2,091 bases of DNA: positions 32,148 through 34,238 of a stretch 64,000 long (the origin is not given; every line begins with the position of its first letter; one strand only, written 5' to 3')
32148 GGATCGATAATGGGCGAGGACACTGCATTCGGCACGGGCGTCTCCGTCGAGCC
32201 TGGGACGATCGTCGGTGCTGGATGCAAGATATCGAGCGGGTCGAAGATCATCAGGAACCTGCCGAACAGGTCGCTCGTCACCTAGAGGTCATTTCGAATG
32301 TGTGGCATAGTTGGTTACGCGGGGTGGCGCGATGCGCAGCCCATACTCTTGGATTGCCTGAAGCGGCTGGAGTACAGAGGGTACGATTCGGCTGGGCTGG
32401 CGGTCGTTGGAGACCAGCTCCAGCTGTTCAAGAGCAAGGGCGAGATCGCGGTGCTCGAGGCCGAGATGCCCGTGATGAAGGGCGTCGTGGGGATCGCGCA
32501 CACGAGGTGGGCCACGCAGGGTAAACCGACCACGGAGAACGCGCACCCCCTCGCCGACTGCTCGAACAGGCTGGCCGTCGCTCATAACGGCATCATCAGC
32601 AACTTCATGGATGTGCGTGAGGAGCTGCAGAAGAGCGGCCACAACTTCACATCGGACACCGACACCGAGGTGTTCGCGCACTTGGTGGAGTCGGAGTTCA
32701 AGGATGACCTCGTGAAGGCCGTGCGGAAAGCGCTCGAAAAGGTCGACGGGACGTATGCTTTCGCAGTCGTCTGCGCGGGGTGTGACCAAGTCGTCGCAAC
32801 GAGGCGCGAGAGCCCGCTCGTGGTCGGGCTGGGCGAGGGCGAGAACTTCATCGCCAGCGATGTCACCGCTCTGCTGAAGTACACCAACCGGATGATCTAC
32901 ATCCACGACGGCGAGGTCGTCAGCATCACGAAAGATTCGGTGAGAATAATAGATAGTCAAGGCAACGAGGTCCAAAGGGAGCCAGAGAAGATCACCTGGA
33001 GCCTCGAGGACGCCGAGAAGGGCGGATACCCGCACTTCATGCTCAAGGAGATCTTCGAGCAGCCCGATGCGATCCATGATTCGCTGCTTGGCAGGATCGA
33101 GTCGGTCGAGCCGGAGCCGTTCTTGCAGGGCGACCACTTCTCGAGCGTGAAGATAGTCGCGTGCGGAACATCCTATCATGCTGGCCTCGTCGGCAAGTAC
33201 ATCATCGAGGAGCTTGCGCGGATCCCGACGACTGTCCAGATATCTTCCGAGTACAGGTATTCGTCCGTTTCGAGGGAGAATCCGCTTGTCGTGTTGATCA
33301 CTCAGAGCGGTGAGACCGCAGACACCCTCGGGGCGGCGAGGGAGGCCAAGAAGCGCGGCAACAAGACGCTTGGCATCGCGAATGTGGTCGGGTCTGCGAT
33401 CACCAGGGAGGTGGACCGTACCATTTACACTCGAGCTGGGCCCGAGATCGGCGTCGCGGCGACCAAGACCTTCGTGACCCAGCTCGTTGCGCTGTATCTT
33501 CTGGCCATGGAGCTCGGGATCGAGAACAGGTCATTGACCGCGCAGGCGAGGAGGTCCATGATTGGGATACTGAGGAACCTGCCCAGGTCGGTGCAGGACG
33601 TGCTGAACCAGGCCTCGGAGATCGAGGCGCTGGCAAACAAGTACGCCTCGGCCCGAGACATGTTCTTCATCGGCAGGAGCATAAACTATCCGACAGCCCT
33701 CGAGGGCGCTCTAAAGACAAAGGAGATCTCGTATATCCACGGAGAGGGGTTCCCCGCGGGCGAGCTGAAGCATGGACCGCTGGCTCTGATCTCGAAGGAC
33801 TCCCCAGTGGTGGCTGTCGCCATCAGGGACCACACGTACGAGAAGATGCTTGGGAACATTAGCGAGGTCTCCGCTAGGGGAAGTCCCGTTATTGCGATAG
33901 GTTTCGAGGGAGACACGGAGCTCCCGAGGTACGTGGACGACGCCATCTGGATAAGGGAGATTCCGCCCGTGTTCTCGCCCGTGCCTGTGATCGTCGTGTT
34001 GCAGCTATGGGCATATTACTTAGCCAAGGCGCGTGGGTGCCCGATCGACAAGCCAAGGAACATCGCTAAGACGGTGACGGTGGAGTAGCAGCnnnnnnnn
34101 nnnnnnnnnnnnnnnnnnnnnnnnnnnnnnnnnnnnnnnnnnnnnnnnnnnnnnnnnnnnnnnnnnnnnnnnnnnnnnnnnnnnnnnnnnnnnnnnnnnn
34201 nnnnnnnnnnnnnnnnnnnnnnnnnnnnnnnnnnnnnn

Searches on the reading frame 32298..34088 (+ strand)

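Call 63: search_protein_families(library=pfam, proteins=[window:32298-34088:+], max_evalue=0.0001)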
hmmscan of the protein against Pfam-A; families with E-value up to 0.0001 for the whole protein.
window:32298-34088:+ (596 aa): 4 families
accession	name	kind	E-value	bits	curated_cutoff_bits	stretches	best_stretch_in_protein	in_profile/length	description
PF01380.27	SIS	-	2.5e-52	176.5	25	2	285-404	9-130/131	SIS domain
PF13522.11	GATase_6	-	3.1e-20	73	27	1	60-181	8-123/130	Glutamine amidotransferase domain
PF13537.11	GATase_7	-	9.7e-17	61.6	25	1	78-193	9-122/123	Glutamine amidotransferase domain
PF13230.11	GATase_4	-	1e-05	25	23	1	49-131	59-139/272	Glutamine amidotransferases class-II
